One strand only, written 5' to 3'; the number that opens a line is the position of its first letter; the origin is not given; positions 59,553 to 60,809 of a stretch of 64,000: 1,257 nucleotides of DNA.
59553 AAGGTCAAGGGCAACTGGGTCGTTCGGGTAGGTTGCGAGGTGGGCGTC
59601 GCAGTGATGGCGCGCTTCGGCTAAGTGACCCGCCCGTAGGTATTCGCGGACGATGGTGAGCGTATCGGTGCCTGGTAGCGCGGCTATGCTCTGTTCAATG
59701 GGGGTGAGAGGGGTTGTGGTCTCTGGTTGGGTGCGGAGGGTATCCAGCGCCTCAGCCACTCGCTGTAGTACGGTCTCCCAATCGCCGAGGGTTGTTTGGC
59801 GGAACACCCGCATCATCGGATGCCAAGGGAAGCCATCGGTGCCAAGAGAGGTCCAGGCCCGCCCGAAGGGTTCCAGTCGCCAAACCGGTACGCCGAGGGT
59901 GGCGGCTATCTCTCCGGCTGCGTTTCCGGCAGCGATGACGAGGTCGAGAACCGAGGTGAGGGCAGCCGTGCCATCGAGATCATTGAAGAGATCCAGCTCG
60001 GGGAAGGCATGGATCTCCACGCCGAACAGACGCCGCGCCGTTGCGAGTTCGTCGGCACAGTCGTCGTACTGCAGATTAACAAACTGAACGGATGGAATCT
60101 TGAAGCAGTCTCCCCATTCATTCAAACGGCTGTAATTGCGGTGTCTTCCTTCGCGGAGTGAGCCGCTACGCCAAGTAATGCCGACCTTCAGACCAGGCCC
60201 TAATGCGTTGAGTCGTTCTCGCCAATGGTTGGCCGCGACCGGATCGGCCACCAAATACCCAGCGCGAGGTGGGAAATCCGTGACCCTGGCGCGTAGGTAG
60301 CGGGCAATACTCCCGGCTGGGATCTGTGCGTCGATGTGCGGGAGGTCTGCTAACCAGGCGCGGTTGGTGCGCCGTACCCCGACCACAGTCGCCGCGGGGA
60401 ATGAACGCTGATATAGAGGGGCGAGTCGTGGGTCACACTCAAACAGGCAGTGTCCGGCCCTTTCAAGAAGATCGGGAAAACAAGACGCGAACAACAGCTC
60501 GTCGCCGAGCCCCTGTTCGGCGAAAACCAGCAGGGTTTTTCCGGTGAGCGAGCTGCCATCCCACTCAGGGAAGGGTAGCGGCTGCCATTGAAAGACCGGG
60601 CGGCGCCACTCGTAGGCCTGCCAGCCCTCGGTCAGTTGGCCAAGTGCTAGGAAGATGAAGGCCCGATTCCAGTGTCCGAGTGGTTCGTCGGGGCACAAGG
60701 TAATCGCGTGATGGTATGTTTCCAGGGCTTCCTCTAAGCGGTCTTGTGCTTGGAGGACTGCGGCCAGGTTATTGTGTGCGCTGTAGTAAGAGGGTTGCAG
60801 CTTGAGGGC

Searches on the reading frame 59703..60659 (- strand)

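Call 8: search_protein_families(library=pfam, proteins=[window:59703-60659:-], max_evalue=10)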
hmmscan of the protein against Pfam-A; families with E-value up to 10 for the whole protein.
seq(319 aa): 1 family
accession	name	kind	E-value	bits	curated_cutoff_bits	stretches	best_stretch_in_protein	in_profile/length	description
PF01049.22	CADH_Y-type_LIR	-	0.24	11.9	24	1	167-187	33-53/60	Cadherin, Y-type LIR-motif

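Call 9: search_protein_families(library=ncbifam, proteins=[window:59703-60659:-], max_evalue=10)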
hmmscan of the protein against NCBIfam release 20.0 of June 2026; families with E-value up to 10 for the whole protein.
seq(319 aa): 0 families
